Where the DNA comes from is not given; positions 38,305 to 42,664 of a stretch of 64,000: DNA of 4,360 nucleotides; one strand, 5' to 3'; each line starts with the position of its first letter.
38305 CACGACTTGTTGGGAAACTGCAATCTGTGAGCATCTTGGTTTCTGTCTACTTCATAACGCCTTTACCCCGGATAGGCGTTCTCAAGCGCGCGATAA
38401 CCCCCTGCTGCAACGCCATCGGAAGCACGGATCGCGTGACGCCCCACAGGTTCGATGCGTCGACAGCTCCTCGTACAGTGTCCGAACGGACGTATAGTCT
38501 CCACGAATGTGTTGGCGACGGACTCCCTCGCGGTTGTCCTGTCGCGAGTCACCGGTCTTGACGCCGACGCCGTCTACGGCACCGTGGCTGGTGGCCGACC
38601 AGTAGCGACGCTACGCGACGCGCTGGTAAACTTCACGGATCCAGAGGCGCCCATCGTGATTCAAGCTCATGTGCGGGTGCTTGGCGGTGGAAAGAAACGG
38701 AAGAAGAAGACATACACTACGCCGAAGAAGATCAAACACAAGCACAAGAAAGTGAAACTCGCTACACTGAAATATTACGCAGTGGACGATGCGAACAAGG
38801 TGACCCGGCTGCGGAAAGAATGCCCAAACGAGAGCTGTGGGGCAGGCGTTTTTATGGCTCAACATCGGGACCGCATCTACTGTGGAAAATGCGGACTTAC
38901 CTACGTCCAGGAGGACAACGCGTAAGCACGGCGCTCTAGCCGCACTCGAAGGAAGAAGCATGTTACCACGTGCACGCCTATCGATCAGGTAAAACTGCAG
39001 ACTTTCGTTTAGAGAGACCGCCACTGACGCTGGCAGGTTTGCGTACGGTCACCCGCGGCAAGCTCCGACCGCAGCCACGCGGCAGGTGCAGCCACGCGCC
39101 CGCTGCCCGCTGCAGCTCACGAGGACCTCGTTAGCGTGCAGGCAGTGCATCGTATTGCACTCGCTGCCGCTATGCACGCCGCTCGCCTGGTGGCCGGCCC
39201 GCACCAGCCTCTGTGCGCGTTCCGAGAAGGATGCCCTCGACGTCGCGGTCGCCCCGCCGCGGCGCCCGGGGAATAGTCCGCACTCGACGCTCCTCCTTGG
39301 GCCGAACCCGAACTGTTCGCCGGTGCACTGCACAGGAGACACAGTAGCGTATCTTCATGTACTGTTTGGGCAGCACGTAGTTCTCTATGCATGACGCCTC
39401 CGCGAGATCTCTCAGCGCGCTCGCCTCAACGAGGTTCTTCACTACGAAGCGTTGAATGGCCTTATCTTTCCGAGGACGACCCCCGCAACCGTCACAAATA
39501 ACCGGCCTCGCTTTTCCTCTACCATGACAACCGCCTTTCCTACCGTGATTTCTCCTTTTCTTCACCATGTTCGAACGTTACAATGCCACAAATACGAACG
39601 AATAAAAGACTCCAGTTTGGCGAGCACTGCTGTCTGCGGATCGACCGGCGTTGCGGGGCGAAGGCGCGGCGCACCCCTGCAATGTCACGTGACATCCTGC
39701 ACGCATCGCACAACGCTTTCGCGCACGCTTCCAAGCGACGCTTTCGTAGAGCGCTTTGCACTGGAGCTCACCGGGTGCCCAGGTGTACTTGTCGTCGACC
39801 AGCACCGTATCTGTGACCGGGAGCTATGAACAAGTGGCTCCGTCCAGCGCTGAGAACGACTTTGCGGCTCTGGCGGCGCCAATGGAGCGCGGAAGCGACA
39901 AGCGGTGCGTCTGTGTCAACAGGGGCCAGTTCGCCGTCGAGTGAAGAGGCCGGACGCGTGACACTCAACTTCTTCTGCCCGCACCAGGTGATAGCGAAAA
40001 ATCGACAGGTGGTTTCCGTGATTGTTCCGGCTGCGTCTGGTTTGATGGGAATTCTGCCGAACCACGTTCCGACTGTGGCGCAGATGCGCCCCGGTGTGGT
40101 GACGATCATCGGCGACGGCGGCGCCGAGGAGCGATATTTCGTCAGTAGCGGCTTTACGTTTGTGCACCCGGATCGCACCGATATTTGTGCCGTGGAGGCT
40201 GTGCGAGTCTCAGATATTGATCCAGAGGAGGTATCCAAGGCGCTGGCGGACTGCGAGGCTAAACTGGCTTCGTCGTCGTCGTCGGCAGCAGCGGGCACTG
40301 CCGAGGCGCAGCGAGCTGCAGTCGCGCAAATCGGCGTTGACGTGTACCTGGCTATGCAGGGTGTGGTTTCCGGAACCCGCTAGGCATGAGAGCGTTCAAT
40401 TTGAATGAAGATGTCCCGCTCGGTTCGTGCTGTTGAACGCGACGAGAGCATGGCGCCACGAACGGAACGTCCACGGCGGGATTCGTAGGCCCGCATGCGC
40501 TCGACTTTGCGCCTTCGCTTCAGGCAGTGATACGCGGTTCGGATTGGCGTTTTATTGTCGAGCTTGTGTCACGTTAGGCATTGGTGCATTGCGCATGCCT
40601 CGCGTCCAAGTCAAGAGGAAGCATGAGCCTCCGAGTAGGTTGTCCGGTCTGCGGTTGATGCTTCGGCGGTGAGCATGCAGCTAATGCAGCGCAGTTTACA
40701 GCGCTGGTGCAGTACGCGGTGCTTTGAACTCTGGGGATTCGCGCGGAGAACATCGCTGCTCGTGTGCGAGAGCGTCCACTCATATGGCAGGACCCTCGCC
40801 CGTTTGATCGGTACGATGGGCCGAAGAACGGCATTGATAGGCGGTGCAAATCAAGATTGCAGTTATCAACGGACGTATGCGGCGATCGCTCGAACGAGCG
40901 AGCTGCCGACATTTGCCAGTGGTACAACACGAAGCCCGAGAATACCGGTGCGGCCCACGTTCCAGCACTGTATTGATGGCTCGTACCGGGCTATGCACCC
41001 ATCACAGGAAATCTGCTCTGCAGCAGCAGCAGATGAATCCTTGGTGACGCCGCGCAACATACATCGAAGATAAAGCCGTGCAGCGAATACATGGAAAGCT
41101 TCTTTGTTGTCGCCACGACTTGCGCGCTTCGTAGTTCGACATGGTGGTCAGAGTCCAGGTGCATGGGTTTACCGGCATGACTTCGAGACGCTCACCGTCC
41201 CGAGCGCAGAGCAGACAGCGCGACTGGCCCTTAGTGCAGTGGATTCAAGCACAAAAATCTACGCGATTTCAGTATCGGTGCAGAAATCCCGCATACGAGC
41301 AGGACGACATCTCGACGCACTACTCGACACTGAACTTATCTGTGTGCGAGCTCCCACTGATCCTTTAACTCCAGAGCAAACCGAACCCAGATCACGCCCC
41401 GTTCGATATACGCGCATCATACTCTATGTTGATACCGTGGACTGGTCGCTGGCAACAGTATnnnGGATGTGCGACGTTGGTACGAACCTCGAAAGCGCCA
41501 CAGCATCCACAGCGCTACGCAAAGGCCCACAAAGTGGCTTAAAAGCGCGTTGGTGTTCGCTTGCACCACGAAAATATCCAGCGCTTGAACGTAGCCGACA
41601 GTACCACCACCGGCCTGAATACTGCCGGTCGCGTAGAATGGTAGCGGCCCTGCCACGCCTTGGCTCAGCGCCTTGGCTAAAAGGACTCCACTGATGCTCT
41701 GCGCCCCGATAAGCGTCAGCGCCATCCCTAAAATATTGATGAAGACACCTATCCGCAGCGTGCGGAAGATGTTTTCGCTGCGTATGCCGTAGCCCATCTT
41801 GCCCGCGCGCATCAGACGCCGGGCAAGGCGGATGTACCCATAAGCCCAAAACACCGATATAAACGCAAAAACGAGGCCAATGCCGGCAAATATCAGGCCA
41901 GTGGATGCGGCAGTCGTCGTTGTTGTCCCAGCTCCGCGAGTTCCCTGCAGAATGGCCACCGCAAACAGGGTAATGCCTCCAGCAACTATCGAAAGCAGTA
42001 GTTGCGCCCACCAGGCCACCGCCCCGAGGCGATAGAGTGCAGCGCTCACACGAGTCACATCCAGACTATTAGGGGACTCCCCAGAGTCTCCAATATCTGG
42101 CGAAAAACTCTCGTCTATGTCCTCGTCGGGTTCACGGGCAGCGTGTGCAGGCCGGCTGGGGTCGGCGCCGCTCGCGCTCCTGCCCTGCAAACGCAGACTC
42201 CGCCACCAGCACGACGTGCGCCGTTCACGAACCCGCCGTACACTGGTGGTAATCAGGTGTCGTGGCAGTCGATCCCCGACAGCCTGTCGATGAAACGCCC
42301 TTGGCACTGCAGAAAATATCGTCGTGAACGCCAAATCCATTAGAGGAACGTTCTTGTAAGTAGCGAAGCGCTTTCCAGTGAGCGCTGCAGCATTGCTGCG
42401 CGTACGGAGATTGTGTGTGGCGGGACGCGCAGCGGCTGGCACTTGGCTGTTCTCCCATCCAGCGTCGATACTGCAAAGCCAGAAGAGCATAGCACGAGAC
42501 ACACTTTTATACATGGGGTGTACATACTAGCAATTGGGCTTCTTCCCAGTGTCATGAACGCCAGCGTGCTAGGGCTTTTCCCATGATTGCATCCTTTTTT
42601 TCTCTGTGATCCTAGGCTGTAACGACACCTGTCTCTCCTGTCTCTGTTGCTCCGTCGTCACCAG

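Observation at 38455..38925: Ubiquitin-eS31 ribosomal fusion gene with a highly diverged (FUBI-like) ubiquitin moiety that retains the GG cleavage site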

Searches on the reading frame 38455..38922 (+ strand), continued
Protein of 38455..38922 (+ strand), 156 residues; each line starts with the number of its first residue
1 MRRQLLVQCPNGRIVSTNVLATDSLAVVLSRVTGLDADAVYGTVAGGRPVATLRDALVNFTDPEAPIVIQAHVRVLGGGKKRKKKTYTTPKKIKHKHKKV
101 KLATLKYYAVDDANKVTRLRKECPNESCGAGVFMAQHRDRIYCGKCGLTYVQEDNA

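Call 23: find_encoding_contigs(protein=P0004, flank=3000, max_places=3)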
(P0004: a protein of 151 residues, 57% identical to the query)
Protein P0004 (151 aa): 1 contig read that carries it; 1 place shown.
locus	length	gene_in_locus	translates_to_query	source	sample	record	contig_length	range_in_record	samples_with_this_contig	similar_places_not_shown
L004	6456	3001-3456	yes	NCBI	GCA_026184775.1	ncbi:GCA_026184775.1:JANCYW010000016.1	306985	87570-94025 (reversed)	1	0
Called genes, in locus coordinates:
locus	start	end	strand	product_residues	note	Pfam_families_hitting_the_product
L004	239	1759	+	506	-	-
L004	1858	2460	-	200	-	PF02823:ATP-synt_DE_N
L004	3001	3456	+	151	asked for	PF01599:Ribosomal_S27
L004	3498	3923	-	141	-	-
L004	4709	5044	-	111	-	PF01423:LSM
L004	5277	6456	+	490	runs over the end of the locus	PF12756:zf-C2H2_2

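Call 24: fold_search(model_id=the predicted structure, library=pdb)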
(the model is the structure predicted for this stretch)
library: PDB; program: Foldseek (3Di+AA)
matches with E <= 10: 1575; with E <= 0.001: 194
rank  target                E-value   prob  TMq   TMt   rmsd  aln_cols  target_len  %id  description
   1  5a2q_f                2.6e-06  1.00  0.29  0.58   8.1        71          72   73  Structure of the HCV IRES bound to the human ribosome (released 2015-07-15)
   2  8auv_N                9.6e-06  1.00  0.29  0.60   5.2        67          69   78  Cryo-EM structure of the plant 40S subunit (released 2023-06-07)
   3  8pj5_k                1.4e-05  1.00  0.29  0.58   7.2        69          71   72  Structure of human 48S translation initiation complex after eIF2 release prior 60S subunit joining (48S-5) (released 2024-08-14)
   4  6g18_f                1.4e-05  1.00  0.28  0.56   8.6        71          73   75  Cryo-EM structure of a late human pre-40S ribosomal subunit - State C (released 2018-06-06)
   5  8q7z_AC               1.4e-05  1.00  0.29  0.56   8.1        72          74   75  Structure of the G. gallus 80S non-rotated ribosome (released 2024-08-28)
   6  7o7y_AC               1.6e-05  1.00  0.30  0.58   8.3        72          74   74  Rabbit 80S ribosome stalled close to the mutated SARS-CoV-2 slippery site by a pseudoknot (high resolution) (released 2021-06-02)
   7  5aj0_Bf               1.9e-05  1.00  0.27  0.53   8.3        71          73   73  Cryo electron microscopy of actively translating human polysomes (POST state). (released 2015-05-20)
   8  7old_Sf               2.1e-05  1.00  0.28  0.53   8.2        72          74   78  Thermophilic eukaryotic 80S ribosome at pe/E (TI)-POST state (released 2022-01-26)
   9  7tql_g                2.2e-05  1.00  0.28  0.62   4.9        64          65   73  CryoEM structure of the human 40S small ribosomal subunit in complex with translation initiation factors eIF1A and eIF (released 2022-04-27)
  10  6zmt_g                3.0e-05  1.00  0.28  0.60   5.0        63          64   73  SARS-CoV-2 Nsp1 bound to a pre-40S-like ribosome complex (released 2020-08-19)
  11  8cre_DS               3.8e-05  1.00  0.29  0.61   6.3        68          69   68  Crystal structure of the Candida albicans 80S ribosome in complex with geneticin G418 (released 2024-09-18)
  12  7r4x_f                4.8e-05  1.00  0.29  0.65   4.6        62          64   71  Cryo-EM reconstruction of the human 40S ribosomal subunit - Full map (released 2023-02-22)
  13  7olc_Sf               4.8e-05  1.00  0.28  0.52   7.6        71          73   77  Thermophilic eukaryotic 80S ribosome at idle POST state (released 2022-01-26)
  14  7qgg_Sf               5.4e-05  1.00  0.27  0.57   5.8        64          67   72  Neuronal RNA granules are ribosome complexes stalled at the pre-translocation state (released 2022-10-26)
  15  9c3h_Sz               5.4e-05  1.00  0.29  0.56   8.6        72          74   74  Structure of the CNOT3-bound human 80S ribosome with tRNA-ARG in the P-site. (released 2024-12-04)
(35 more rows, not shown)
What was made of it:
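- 38689..38922 (+): Ribosomal protein eS31 (S27a), aa 79-156. It has a Lys-rich N-terminal extension (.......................) followed by the globular zinc-ribbon domain. Identity to eS31 chains in solved 40S and 80S structures is 68-79% (call 24).
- On Ubiquitin(-like)-eS31 fusion precursor (RPS27A/UBA80/Ubi3 orthologues): Identity to eS31 chains in solved ribosomes is 68-79% (call 24).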

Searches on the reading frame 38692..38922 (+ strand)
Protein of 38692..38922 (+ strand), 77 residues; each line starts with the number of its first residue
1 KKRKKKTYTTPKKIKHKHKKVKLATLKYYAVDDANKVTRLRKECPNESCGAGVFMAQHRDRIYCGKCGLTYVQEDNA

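Call 53: find_homologous_proteins(query=window:38692-38922:+, max_evalue=1e-10)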
Query window:38692-38922:+ (77 aa): 324 proteins with E <= 1e-10 among 429 candidates; the best 120 are listed.
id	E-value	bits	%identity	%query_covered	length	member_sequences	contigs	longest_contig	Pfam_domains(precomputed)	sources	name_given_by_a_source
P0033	1.4e-34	135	80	84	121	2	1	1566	PF01599.27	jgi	jgi:small subunit ribosomal protein S27Ae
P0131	5.8e-32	127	78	84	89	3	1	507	PF01599.27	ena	-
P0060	7.5e-32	126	78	84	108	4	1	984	PF01599.27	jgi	jgi:ubiquitin-small subunit ribosomal protein S27Ae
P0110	9.1e-32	126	75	77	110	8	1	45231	PF01599.27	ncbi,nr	ncbi:ubiquitin-40S ribosomal protein S27a [Coemansia sp. RSA 454]|nr:ubiquitin-40S ribosomal protein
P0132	1.2e-31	126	71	58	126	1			PF01599.27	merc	-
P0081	1.6e-31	125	78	84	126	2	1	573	PF01599.27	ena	-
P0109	1.8e-31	125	80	84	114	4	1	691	PF00240.30,PF01599.27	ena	-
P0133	2.0e-31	125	80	92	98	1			PF01599.27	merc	-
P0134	2.4e-31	125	78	84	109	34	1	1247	PF01599.27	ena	-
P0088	2.4e-31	125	78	84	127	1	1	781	PF01599.27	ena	-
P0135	2.5e-31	125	79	86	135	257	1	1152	PF00240.30,PF01599.27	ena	-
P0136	3.8e-31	124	78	84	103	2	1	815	PF01599.27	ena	-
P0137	4.7e-31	124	78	84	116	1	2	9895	PF01599.27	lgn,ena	-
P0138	5.1e-31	124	77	86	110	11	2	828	PF01599.27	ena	-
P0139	5.2e-31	124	78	84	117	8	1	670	PF01599.27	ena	-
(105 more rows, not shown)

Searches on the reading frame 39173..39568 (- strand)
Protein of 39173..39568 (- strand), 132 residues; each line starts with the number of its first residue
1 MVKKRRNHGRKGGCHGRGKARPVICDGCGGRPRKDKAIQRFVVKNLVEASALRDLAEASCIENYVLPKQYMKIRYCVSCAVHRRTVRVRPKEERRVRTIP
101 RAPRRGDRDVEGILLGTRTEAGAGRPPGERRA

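Call 3: search_protein_families(library=pfam, proteins=[window:39173-39568:-], max_evalue=1)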
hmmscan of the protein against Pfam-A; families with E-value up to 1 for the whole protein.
window:39173-39568:- (132 aa): 1 family
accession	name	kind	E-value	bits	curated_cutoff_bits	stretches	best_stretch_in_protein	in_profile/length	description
PF01283.25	Ribosomal_S26e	-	5.3e-35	120.6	27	1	1-105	1-103/108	Ribosomal protein S26e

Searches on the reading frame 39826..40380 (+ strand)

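Call 3: search_protein_families(library=pfam, proteins=[window:39826-40380:+], max_evalue=1)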
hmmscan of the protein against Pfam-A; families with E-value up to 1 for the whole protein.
window:39826-40380:+ (185 aa): 1 family
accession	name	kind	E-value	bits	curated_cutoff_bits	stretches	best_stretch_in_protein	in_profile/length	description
PF02823.21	ATP-synt_DE_N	-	5.8e-17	61.9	27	1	47-125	3-80/80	ATP synthase, Delta/Epsilon chain, beta-sandwich domain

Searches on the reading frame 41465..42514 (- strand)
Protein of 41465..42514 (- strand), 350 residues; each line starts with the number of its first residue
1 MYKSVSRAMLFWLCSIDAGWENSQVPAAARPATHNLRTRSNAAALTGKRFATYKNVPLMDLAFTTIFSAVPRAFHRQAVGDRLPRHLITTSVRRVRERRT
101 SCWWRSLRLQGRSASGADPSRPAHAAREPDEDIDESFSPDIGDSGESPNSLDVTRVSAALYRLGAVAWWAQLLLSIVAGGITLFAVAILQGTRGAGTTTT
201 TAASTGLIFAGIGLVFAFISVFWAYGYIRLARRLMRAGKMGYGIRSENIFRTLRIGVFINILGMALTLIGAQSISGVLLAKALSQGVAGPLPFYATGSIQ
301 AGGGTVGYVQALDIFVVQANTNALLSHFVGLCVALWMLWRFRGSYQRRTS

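Call 56: search_protein_families(library=pfam, proteins=[window:41465-42514:-], max_evalue=0.00001)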
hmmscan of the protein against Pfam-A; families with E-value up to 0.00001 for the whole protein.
window:41465-42514:- (350 aa): 1 family
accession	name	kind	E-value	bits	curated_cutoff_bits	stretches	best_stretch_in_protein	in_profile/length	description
PF12263.13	DUF3611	-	2.4e-44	151.7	27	1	152-340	3-173/175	Protein of unknown function (DUF3611)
